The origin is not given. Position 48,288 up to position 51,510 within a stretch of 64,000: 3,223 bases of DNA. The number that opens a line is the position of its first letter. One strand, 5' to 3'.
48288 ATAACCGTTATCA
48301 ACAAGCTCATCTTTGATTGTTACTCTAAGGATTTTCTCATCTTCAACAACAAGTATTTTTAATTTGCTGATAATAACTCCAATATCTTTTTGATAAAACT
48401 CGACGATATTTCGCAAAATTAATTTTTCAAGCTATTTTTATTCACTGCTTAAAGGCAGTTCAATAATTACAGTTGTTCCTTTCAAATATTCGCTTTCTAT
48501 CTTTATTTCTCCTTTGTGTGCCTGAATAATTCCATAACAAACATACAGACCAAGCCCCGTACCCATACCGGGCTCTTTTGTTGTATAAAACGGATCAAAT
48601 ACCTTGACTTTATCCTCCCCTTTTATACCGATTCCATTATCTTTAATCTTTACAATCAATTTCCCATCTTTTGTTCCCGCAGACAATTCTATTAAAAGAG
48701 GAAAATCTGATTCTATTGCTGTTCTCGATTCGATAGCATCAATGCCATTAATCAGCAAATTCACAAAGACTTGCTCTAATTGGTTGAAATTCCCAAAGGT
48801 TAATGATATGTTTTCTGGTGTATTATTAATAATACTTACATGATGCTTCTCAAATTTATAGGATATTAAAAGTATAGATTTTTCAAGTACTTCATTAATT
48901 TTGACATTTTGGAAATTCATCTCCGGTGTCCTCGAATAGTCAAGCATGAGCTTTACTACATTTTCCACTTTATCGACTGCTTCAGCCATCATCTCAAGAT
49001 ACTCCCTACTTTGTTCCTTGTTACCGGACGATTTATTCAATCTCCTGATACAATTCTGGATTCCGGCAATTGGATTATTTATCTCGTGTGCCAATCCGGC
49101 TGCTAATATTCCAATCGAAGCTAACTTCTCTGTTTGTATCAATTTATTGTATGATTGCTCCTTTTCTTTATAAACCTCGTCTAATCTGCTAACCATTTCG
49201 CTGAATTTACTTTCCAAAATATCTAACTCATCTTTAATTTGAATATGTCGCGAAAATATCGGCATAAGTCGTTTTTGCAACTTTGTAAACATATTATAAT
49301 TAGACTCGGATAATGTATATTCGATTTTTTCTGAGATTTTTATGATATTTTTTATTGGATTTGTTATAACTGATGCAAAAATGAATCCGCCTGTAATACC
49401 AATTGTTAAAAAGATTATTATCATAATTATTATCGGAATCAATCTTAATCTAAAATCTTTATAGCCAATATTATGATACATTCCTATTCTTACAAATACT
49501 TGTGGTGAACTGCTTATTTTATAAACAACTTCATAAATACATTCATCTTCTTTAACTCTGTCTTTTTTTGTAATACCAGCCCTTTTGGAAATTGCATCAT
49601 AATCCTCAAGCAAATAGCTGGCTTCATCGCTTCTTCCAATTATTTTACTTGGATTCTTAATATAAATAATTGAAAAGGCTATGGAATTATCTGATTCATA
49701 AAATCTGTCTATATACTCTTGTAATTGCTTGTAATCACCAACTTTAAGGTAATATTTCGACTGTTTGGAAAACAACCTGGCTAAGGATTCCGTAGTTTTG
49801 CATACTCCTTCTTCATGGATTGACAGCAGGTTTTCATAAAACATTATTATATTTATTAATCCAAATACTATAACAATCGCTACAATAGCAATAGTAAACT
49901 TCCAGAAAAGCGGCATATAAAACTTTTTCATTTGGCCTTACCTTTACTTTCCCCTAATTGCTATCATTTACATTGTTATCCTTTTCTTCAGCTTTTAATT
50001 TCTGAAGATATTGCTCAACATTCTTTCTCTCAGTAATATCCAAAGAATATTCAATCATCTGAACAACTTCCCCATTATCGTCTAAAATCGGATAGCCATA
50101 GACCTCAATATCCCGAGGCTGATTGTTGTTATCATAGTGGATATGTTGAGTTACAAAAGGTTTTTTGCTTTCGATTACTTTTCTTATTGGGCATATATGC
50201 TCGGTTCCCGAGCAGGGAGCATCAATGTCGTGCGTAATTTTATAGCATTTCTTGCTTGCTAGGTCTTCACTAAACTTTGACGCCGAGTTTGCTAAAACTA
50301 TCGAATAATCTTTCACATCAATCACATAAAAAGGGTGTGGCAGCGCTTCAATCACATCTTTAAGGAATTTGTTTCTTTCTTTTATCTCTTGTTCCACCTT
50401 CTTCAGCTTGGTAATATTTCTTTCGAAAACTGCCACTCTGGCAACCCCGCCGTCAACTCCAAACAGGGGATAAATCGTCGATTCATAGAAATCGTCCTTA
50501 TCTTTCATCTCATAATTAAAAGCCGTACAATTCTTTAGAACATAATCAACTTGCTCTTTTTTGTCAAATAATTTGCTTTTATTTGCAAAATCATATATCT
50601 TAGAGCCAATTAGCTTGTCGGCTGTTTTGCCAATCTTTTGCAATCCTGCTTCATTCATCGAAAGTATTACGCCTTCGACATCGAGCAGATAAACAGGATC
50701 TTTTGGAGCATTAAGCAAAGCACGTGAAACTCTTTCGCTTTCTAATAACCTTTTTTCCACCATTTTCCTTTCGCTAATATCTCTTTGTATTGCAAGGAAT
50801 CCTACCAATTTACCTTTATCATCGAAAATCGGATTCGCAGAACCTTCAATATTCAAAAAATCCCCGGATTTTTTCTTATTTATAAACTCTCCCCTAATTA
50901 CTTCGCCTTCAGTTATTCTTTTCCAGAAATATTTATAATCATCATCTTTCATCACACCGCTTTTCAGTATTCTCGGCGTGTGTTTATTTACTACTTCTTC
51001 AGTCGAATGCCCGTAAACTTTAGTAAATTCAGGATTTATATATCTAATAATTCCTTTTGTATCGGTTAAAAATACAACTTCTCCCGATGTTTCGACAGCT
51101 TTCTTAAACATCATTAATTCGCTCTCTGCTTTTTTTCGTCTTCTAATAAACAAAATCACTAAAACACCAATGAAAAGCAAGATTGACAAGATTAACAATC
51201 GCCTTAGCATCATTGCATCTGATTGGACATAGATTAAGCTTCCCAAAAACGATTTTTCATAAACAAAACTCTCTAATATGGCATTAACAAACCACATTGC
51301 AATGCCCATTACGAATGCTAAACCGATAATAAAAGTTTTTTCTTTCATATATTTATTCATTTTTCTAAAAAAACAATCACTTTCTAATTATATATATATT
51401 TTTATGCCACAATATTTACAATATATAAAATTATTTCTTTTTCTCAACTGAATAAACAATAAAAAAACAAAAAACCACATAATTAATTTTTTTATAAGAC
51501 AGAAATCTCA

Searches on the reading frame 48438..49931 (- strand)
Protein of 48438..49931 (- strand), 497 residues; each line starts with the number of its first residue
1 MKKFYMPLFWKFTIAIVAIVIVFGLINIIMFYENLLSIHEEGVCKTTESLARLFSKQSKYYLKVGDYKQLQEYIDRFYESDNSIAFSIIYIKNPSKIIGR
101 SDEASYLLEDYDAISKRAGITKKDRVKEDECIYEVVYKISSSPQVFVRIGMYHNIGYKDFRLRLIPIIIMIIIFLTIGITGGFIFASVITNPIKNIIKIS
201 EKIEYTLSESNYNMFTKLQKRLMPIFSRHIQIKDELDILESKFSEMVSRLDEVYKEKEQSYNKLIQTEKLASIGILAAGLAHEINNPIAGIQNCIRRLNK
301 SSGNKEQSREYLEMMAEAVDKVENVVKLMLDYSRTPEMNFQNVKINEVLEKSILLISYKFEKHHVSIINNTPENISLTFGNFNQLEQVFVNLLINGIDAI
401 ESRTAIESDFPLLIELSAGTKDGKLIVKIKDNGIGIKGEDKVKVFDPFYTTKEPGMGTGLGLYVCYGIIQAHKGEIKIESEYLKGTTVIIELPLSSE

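Call 3: search_protein_families(library=pfam, proteins=[window:48438-49931:-], max_evalue=0.01)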
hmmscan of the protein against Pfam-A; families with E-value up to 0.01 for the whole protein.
window:48438-49931:- (497 aa): 4 families
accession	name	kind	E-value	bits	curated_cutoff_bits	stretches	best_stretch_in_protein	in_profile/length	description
PF02518.31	HATPase_c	-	2.4e-22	79.9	26.4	1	383-495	4-110/111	Histidine kinase-, DNA gyrase B-, and HSP90-like ATPase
PF00512.31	HisKA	-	2.3e-11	44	26.9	1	276-334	5-62/66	His Kinase A (phospho-acceptor) domain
PF19191.5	HEF_HK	-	0.0018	19.2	24.1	0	280-330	9-59/67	HEF_HK domain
PF14501.12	HATPase_c_5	-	0.0031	17.8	22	1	385-481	6-91/102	GHKL domain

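Call 4: search_protein_families(library=ncbifam, proteins=[window:48438-49931:-], max_evalue=0.01)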
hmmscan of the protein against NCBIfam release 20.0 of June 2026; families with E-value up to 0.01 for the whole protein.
window:48438-49931:- (497 aa): 77 families (the best 25 are shown)
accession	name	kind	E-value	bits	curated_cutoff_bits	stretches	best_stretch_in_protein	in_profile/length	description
NF008468.0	PRK11360.1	equivalog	3.4e-58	197.5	646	1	256-496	379-610/616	two-component system sensor histidine kinase AtoS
NF007688.0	PRK10364.1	equivalog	3.6e-43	148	479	1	258-495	225-452/460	two-component system sensor histidine kinase ZraS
NF052574.1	HisKinEspCMyxo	equivalog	3.3e-40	138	1200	1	251-494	396-637/785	serine histidine kinase EspC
NF010411.0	PRK13837.1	equivalog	2e-36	125.3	647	1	252-496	429-677/828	two-component system VirA-like sensor kinase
NF038348.1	T2SS_HK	subfamily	1.5e-35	122.6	450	2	318-494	407-573/574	histidine kinase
NF052573.1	HisKinEspAMyxo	equivalog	3.6e-34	117.9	1400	1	256-492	367-609/755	serine histidine kinase EspA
NF047497.1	HK_LIC_12097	equivalog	2.7e-32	111.9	500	1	241-494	119-366/367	LIC_12097 family sensor histidine kinase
NF047466.1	hybrid_RR_LvrB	exception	6.7e-32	111.1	500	1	252-494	131-376/377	hybrid histidine kinase/response regulator LvrB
NF047496.1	HK_LIC11548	equivalog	6.3e-30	104.5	750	1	47-494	162-589/589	LIC_11548 family sensor histidine kinase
NF053867.1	SprKinKinDBac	equivalog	8.7e-30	103.6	775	1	266-496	279-499/500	sporulation kinase KinD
NF046044.1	PnpS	equivalog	8.9e-30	104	400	1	280-493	177-390/390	two-component system histidine kinase PnpS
NF010076.0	PRK13557.1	subfamily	1.3e-29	103.1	631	1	259-496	149-396/540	histidine kinase famiy protein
NF046020.1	HisKinCckABruc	equivalog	9.3e-29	99.9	1000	1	256-493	463-706/868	cell cycle histidine kinase CckA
NF046026.1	HisKinCckACaul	equivalog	5.4e-28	97.5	1000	1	258-495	287-533/678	cell cycle histidine kinase CckA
NF047794.1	HisKinPtgB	equivalog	3.3e-26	91.7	1000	1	251-491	420-652/656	two-component system sensor histidine kinase PgtB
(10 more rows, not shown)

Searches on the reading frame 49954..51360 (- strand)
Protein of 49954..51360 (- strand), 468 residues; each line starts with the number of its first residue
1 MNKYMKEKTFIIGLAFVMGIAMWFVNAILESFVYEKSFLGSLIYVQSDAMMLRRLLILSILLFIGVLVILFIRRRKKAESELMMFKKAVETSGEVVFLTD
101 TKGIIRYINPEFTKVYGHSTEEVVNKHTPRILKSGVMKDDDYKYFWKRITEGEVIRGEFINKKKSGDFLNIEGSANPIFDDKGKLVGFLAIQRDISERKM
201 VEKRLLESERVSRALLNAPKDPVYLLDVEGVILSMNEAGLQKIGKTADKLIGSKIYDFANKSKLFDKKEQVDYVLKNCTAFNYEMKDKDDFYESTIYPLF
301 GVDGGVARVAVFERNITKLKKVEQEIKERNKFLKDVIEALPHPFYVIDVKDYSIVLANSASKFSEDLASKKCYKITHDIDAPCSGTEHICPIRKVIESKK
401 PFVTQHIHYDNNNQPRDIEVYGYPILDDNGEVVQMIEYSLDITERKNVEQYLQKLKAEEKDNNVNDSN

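Call 3: search_protein_families(library=pfam, proteins=[window:49954-51360:-], max_evalue=0.01)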
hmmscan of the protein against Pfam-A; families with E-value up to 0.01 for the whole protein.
window:49954-51360:- (468 aa): 7 families
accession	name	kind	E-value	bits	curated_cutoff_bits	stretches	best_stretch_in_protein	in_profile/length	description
PF13426.13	PAS_9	-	7.9e-33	113.3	27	3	96-197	4-103/103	PAS domain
PF08448.16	PAS_4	-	1.1e-31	109.8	23.1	3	338-446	2-109/110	PAS fold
PF00989.32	PAS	-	3.4e-20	72.6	22.6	1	85-195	3-113/113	PAS fold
PF13188.13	PAS_8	-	3.3e-11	43.1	21.8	1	84-123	2-38/65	PAS domain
PF08447.18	PAS_3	-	2.4e-10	41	25.6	1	107-190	3-87/89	PAS fold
PF24820.1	Diguanyl_cycl_sensor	-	0.00063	20.1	28.1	0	217-261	3-47/109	Diguanylate cyclase-like sensor domain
PF04977.20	DivIC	-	0.003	17.7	28.9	0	296-343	6-54/80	Septum formation initiator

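Call 4: search_protein_families(library=ncbifam, proteins=[window:49954-51360:-], max_evalue=0.01)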
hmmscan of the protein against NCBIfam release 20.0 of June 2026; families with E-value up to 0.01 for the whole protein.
window:49954-51360:- (468 aa): 20 families
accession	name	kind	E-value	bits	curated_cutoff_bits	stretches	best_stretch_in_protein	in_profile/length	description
TIGR00229.1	sensory_box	domain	1.4e-34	118.9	22.9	2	82-205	4-126/126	PAS domain S-box protein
TIGR02938.1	nifL_nitrog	equivalog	1.4e-24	86.5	242.45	2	84-236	5-156/494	nitrogen fixation negative regulator NifL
NF045675.1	PhdiestaseDibA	equivalog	2e-19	69.4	980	1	22-205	14-199/623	phosphodiesterase DibA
NF008468.0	PRK11360.1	equivalog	1.5e-14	53.3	646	1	94-211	279-393/616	two-component system sensor histidine kinase AtoS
NF046044.1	PnpS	equivalog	3.2e-14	52.8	400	3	319-451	43-169/390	two-component system histidine kinase PnpS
NF053781.1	cdiGMPphdstlr2612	equivalog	7.3e-14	50.4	1600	1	157-363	662-871/1268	Tlr1612 family c-di-GMP phosphodiesterase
NF052574.1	HisKinEspCMyxo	equivalog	8e-12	44.1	1200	1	49-212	250-415/785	serine histidine kinase EspC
NF010076.0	PRK13557.1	subfamily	1e-11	44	631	2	84-210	31-159/540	histidine kinase famiy protein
NF052573.1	HisKinEspAMyxo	equivalog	4.4e-11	41.5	1400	1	70-212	241-382/755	serine histidine kinase EspA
NF010077.0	PRK13559.1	subfamily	6.5e-11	41.7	361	1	82-212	42-174/364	hypothetical protein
NF041552.1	TF_PrdR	equivalog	1.5e-10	40.1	795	1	54-208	103-247/577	sigma-54 dependent transcriptional regulator PrdR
NF008302.0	PRK11091.1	equivalog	6.8e-10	37.8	838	2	77-206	149-277/779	aerobic respiration two-component sensor histidine kinase ArcB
NF052306.1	BluLightHisKinLov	equivalog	1.6e-09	37.1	450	1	108-210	50-150/334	blue-light-activated histidine kinase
NF008467.0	PRK11359.1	equivalog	4.5e-09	34.9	857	1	88-207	141-258/800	oxygen-sensing cyclic-di-GMP phosphodiesterase DosP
NF052652.1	YtvA_fam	equivalog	8.3e-09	35.3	250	1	85-211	2-130/243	YtvA family blue-light photoreceptor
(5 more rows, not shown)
